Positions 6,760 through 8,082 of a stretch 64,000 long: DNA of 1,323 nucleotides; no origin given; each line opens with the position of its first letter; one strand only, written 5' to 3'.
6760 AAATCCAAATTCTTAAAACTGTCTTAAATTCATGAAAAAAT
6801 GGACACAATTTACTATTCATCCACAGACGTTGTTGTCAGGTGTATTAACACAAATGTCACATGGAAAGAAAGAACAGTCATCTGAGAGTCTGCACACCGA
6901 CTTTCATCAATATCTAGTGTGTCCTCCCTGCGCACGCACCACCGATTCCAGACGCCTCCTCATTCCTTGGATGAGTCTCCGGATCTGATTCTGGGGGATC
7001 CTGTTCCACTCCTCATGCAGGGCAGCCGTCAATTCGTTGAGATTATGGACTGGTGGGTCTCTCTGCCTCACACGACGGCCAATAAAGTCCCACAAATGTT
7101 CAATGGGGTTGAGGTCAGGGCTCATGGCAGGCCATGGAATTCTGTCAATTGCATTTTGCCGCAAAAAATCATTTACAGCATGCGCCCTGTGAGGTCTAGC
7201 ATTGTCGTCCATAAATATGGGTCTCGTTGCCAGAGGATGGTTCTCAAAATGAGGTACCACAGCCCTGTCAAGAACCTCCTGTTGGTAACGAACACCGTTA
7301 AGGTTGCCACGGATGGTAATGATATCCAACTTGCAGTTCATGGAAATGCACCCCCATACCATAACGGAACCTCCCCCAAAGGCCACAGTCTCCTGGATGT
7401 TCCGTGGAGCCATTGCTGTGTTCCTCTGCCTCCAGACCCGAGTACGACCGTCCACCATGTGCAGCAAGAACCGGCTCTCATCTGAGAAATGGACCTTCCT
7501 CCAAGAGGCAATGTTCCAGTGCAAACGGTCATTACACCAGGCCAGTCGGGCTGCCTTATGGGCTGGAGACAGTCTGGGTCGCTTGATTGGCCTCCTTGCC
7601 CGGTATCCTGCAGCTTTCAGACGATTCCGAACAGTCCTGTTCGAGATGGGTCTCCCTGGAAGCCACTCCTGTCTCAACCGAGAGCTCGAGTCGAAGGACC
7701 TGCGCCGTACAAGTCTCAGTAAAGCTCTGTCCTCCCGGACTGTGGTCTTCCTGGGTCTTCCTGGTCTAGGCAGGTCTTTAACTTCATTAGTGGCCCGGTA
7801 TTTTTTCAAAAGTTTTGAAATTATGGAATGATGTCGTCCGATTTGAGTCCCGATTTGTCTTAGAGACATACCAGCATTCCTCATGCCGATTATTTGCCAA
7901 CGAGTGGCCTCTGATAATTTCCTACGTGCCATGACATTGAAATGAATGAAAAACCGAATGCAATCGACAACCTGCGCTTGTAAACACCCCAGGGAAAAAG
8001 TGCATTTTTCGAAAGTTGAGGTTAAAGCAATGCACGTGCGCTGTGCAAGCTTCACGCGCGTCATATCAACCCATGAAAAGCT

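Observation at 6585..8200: Apparently intact, potentially autonomous Tc1-like (DD34E) transposon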

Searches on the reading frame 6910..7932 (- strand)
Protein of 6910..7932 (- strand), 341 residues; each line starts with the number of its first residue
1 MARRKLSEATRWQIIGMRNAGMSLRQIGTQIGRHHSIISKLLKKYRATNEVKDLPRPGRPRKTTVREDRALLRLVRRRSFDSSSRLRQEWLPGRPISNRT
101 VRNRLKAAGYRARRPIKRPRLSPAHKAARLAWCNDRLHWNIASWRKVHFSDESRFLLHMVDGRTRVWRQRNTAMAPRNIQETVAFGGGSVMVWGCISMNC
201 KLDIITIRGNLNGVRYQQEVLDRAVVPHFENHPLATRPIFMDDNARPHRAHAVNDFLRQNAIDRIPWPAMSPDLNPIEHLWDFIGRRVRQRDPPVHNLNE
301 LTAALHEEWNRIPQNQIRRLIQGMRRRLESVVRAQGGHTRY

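Call 5: search_protein_families(library=pfam, proteins=[window:6910-7932:-], max_evalue=0.01)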
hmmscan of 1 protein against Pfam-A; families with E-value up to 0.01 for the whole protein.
window:6910-7932:- (341 aa): 6 families
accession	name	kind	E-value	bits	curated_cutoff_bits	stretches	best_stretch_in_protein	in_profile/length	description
PF01498.24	HTH_Tnp_Tc3_2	-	3.1e-16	59.9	31.5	1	68-138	1-72/72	Transposase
PF13358.12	DDE_3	-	2.8e-13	50.4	28.6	1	147-291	2-137/146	DDE superfamily endonuclease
PF13936.12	HTH_38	-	1.1e-07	31.9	27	1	3-44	2-43/44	Helix-turn-helix domain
PF13384.12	HTH_23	-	1.1e-05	25.5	24.6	1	6-47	2-43/50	Homeodomain-like domain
PF13565.12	HTH_32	-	5.3e-05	24.1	33.7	1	38-105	2-73/73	Homeodomain-like domain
PF11427.14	HTH_Tnp_Tc3_1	-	0.00016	21.9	21.1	1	6-43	5-42/50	Tc3 transposase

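Call 6: search_solved_structures(query=window:6910-7932:-, max_evalue=0.01, show_alignments=3)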
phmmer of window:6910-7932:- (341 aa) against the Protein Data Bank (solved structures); distinct sequences matched with E-value up to 0.01: 7.
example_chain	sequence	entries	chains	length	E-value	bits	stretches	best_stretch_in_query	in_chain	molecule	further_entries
5cr4_A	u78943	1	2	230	1.4e-36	129.6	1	111-341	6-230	Sleeping Beauty transposase, SB100X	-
4mda_A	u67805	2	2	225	4.3e-06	29.4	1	192-290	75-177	Mariner Mos1 transposase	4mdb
2f7t_A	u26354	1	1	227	4.4e-06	29.3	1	192-290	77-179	Mos1 transposase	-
3hos_A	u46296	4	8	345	8.8e-06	28.3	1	193-290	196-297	Transposable element mariner, complete cds | Mariner Mos1 transposase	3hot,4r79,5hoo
4u7b_A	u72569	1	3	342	0.00011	24.7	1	193-290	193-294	Mariner Mos1 transposase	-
3k9j_A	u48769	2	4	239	0.00064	22.2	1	235-284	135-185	Histone-lysine N-methyltransferase SETMAR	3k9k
3f2k_A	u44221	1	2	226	0.0026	20.2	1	203-284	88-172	Histone-lysine N-methyltransferase SETMAR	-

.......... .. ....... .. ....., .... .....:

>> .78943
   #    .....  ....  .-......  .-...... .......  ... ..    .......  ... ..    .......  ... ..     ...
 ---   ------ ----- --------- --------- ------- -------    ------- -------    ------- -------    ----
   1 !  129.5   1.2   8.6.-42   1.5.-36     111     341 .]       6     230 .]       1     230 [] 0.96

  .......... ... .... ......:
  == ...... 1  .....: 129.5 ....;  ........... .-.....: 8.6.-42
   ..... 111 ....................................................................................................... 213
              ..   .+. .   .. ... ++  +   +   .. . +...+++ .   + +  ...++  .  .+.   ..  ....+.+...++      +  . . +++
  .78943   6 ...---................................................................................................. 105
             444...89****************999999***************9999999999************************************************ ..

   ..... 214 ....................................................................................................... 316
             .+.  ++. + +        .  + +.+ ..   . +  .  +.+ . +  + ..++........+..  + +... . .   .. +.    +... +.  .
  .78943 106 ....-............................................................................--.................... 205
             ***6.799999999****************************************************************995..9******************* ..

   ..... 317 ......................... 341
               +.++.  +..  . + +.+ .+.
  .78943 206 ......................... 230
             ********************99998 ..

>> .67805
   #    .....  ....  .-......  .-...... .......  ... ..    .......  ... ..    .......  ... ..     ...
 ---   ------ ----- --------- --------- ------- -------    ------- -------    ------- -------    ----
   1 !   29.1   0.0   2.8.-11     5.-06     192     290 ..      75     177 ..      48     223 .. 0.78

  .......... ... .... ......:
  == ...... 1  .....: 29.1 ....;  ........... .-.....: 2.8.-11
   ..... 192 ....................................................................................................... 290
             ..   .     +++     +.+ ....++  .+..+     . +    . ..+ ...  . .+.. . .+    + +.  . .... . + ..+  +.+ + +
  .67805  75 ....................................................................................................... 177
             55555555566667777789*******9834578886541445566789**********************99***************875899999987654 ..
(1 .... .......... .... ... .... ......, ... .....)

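Call 10: find_homologous_proteins(query=window:6910-7932:-)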
Query window:6910-7932:- (341 aa): 5046 proteins with E <= 0.001 among 8000 candidates; the best 120 are listed.
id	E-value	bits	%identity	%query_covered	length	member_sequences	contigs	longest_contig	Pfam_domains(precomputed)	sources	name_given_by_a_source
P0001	2.1e-228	775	100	100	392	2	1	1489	PF13936.13,PF01498.25,PF13358.13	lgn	-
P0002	2.1e-185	634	81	100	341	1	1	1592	PF13936.13,PF01498.25,PF13358.13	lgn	-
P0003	4.8e-162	557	81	86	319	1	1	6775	PF13936.13,PF01498.25,PF13358.13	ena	-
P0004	1.2e-155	536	67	100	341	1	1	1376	PF25787.2,PF13384.13,PF13936.13,PF01498.25,PF13358.13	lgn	-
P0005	2.2e-151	522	67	100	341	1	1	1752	PF13936.13,PF01498.25,PF13358.13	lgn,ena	-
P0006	1.1e-150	520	65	100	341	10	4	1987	PF25787.2,PF01498.25,PF13358.13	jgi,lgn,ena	jgi:transposase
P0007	5.6e-148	511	65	100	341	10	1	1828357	PF00292.25,PF13384.13,PF13936.13,PF13551.13,PF01498.25,PF13358.13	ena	-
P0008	6.0e-148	511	65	100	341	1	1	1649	PF13936.13,PF01498.25,PF13358.13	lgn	-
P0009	1.1e-146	507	64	100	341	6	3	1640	PF13936.13,PF01498.25,PF13358.13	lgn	-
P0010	2.6e-146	505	63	100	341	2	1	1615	PF13384.13,PF13936.13,PF01498.25,PF13358.13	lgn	-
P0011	3.4e-146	505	64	100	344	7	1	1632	PF13936.13,PF01498.25,PF13358.13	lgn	-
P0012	5.3e-145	501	63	100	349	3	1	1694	PF01498.25,PF13358.13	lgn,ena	-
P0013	1.4e-144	500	63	100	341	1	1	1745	PF13384.13,PF13936.13,PF01498.25,PF13358.13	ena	-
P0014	1.2e-143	497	62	100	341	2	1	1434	PF13936.13,PF01498.25,PF13358.13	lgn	-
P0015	1.2e-143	497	62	100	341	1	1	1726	PF13384.13,PF13936.13,PF01498.25,PF13358.13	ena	-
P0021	1.9e-141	489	62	100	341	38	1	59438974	PF25787.2,PF01498.25,PF13358.13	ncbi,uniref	ncbi:hypothetical protein V1264_002693 [Littorina saxatilis]|uniref:Transposase n=1 Tax=Littorina sa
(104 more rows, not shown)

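Call 11: find_encoding_contigs(protein=P0001, flank=5000, max_places=10)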
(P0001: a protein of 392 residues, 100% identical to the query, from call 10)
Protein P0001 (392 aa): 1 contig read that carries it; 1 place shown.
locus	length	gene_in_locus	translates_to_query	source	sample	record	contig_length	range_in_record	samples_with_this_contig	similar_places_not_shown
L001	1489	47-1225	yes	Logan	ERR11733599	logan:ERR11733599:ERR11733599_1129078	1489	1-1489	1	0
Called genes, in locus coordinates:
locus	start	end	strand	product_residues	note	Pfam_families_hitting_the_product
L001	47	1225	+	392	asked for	PF13936:HTH_38 (weak), PF01498:HTH_Tnp_Tc3_2, PF13358:DDE_3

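Call 12: find_encoding_contigs(protein=P0002, flank=5000, max_places=10)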
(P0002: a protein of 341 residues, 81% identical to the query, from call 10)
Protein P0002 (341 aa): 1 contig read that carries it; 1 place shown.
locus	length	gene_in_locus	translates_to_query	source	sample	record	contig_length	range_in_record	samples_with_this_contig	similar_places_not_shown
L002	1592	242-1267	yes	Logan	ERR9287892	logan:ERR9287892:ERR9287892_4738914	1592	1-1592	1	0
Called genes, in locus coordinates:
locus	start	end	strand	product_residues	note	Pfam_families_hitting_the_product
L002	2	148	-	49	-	?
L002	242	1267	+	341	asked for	PF13936:HTH_38 (weak), PF01498:HTH_Tnp_Tc3_2, PF13358:DDE_3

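Call 13: find_encoding_contigs(protein=P0003, flank=5000, max_places=10)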
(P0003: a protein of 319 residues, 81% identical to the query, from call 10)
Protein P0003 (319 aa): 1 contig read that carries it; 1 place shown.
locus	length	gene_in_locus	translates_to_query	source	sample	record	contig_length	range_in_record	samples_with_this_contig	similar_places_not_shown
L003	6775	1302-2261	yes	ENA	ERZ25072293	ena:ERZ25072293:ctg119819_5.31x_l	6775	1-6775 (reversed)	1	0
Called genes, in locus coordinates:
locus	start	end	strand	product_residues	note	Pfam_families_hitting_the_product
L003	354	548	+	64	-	-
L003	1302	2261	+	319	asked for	PF13936:HTH_38 (weak), PF01498:HTH_Tnp_Tc3_2, PF13358:DDE_3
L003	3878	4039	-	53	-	-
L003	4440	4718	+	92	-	-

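Call 21: find_encoding_contigs(protein=P0007, flank=1500, max_places=6)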
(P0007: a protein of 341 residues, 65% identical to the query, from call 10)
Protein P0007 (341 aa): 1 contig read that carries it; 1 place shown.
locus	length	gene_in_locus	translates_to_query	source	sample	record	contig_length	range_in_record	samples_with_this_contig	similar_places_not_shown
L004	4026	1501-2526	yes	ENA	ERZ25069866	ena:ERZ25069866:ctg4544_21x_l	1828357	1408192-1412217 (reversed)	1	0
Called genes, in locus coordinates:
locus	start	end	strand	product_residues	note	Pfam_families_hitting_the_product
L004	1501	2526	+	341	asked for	PF00292:PAX (faint), PF13384:HTH_23 (weak), PF13551:HTH_29, PF13936:HTH_38 (faint), PF01498:HTH_Tnp_Tc3_2, PF13358:DDE_3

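Call 22: find_encoding_contigs(protein=P0021, flank=1500, max_places=6)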
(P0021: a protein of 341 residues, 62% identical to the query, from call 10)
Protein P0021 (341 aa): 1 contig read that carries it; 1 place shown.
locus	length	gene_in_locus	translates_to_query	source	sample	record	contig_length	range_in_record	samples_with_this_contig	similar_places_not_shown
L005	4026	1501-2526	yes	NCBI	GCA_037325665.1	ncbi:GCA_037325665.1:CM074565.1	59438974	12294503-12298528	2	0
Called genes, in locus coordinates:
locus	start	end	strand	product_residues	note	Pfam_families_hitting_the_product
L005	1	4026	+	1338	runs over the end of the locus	PF10162:G8, PF13229:Beta_helix (weak), PF24606:CEMIP_beta-hel, PF24605:CEMIP_X, PF01822:WSC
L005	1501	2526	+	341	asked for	PF25787:HTH_SB (weak), PF01498:HTH_Tnp_Tc3_2, PF13358:DDE_3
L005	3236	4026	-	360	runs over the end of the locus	PF05970:PIF1, PF13191:AAA_16 (weak), PF13245:AAA_19, PF13604:AAA_30, PF21530:Pif1_2B_dom (faint)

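Call 36: list_cluster_members(proteins=[window:6910-7932:-, P0001, P0002, P0003])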
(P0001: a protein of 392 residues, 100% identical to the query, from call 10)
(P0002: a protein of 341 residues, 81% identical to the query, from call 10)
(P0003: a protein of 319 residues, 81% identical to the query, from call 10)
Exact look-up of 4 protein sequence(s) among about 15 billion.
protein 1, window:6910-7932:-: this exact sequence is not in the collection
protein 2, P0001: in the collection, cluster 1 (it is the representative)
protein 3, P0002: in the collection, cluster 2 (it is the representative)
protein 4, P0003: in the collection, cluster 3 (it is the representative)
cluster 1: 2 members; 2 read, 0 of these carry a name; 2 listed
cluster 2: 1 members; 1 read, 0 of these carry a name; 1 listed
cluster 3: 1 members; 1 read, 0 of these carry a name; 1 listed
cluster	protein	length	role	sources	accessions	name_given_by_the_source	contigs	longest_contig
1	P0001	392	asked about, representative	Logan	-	-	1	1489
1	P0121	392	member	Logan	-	-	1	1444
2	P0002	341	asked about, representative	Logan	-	-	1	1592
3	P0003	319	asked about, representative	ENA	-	-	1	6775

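Call 37: find_encoding_contigs(protein=P0121, flank=3000)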
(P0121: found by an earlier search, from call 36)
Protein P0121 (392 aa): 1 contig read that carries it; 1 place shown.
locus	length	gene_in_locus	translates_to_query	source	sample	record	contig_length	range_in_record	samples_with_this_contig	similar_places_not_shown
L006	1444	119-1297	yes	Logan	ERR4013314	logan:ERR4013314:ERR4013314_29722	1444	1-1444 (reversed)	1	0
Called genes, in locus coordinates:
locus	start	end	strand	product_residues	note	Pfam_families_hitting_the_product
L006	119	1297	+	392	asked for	PF13936:HTH_38 (weak), PF01498:HTH_Tnp_Tc3_2, PF13358:DDE_3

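Call 56: predict_structure(alignment_id=A1)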
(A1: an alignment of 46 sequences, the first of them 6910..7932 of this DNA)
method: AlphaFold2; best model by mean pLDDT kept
length: 341 residues; sequences in the alignment: 46
mean_pLDDT: 84.8   pTM: 0.61
mean pLDDT of the five models: 84.8, 84.3, 81.4, 80.6, 78.3
residues with pLDDT >= 90: 163; 70-90: 128; 50-70: 43; < 50: 7
segments of 3 or more residues with pLDDT < 50: 181-184
pLDDT, mean of each block of 10 residues (from residue 1): 70 94 93 90 89 66 89 89 90 88 92 73 92 94 92 79 72 61 58 92 89 87 88 75 67 86 87 90 90 87 95 95 94 89 60
secondary structure, 60 per line:
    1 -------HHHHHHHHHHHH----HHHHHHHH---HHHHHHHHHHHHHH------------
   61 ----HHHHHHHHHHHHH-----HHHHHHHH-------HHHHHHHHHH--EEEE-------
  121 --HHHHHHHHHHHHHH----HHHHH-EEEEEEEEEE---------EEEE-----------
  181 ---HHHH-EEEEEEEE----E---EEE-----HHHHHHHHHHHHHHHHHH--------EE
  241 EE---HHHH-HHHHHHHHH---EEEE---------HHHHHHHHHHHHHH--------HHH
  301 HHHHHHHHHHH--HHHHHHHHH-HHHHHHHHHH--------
elements in order: H8-19 H24-31 H35-48 H65-77 H83-90 H98-107 E110-113 H123-136 H141-145 E147-156 E166-169 H184-187 E189-196 E205-207 H213-230 E239-242 H246-249 H251-259 E263-266 H276-289 H298-311 H314-322 H324-333

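Call 58: search_protein_representatives(protein=window:6910-7932:-)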
Query: 341 residues. Proteins with E-value up to 0.001 (for the whole library): 43771; up to 1e-10: 16233; up to 1e-30: 2012. The best 150 are listed.
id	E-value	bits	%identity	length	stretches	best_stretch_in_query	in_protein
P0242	2.2e-152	523.6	36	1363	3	8-336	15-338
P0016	7.0e-144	495.6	62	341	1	1-341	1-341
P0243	1.6e-125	435.3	41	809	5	23-309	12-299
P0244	6.8e-110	383.8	37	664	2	3-341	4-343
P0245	4.0e-100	351.7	35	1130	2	9-337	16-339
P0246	3.3e-98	345.4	39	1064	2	8-332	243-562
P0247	6.3e-98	344.5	43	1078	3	92-337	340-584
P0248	1.1e-97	343.7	35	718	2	8-332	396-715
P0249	1.4e-96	340.0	35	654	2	14-338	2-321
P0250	1.4e-92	326.9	34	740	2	8-332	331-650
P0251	2.9e-89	316.0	48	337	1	7-341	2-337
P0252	9.4e-89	314.4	37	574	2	8-338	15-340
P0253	1.1e-87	310.9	34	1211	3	8-336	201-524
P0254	1.4e-84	300.7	46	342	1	6-341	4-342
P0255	1.9e-80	287.0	45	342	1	1-341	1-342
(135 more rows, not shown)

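Call 59: fold_search(model_id=the predicted structure, library=pdb)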
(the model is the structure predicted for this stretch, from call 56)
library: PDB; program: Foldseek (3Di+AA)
matches with E <= 10: 652; with E <= 0.001: 24
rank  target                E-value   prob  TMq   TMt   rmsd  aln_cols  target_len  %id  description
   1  5cr4_A                4.0e-15  1.00  0.55  0.82   7.3       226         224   33  Crystal structure of the Sleeping Beauty transposase catalytic domain (released 2016-03-30)
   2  5cr4_B                1.1e-14  1.00  0.54  0.79   8.2       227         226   33  Crystal structure of the Sleeping Beauty transposase catalytic domain (released 2016-03-30)
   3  3hot_A                4.5e-13  1.00  0.52  0.52  14.1       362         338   18  Crystal structure of the Mos1 mariner paired end complex with Mn (released 2009-09-22)
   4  5hoo_A                4.5e-13  1.00  0.49  0.50  14.1       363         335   19  Crystal structure of the Mos1 Strand Transfer Complex (released 2016-06-01)
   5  4u7b_A                5.9e-13  1.00  0.51  0.51  14.1       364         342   18  Crystal structure of a pre-cleavage Mos1 transpososome (released 2015-02-11)
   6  3hot_B                5.9e-13  1.00  0.51  0.52  13.9       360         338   18  Crystal structure of the Mos1 mariner paired end complex with Mn (released 2009-09-22)
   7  3hos_A                7.2e-13  1.00  0.51  0.52  14.0       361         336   18  Crystal structure of the mariner Mos1 paired end complex with Mg (released 2009-09-22)
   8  5hoo_B                1.2e-12  1.00  0.49  0.50  14.0       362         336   19  Crystal structure of the Mos1 Strand Transfer Complex (released 2016-06-01)
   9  3hos_B                4.8e-11  1.00  0.50  0.51  14.0       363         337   18  Crystal structure of the mariner Mos1 paired end complex with Mg (released 2009-09-22)
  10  2f7t                  2.4e-09  1.00  0.51  0.82   3.2       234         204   20  Crystal structure of the catalytic domain of Mos1 mariner transposase (released 2006-03-28)
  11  4mdb                  2.7e-09  1.00  0.50  0.82   3.3       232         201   21  Structure of Mos1 transposase catalytic domain and Raltegravir with Mg (released 2014-01-22)
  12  3k9j_A                2.7e-09  1.00  0.49  0.80   4.0       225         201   18  Transposase domain of Metnase (released 2010-07-14)
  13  4mda                  2.9e-09  1.00  0.50  0.82   2.7       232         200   20  Structure of Mos1 transposase catalytic domain and Raltegravir with Mn (released 2014-01-22)
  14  3f2k_A                9.6e-09  1.00  0.51  0.86   3.0       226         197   18  Structure of the transposase domain of human Histone-lysine N-methyltransferase SETMAR (released 2008-11-25)
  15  3k9k_B                2.0e-08  1.00  0.50  0.80   4.3       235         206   18  Transposase domain of Metnase (released 2010-07-14)
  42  1u78_A                2.7e-03  1.00  0.24  0.63   4.1       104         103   27  Structure of the bipartite DNA-binding domain of Tc3 transposase bound to transposon DNA (released 2004-08-31)
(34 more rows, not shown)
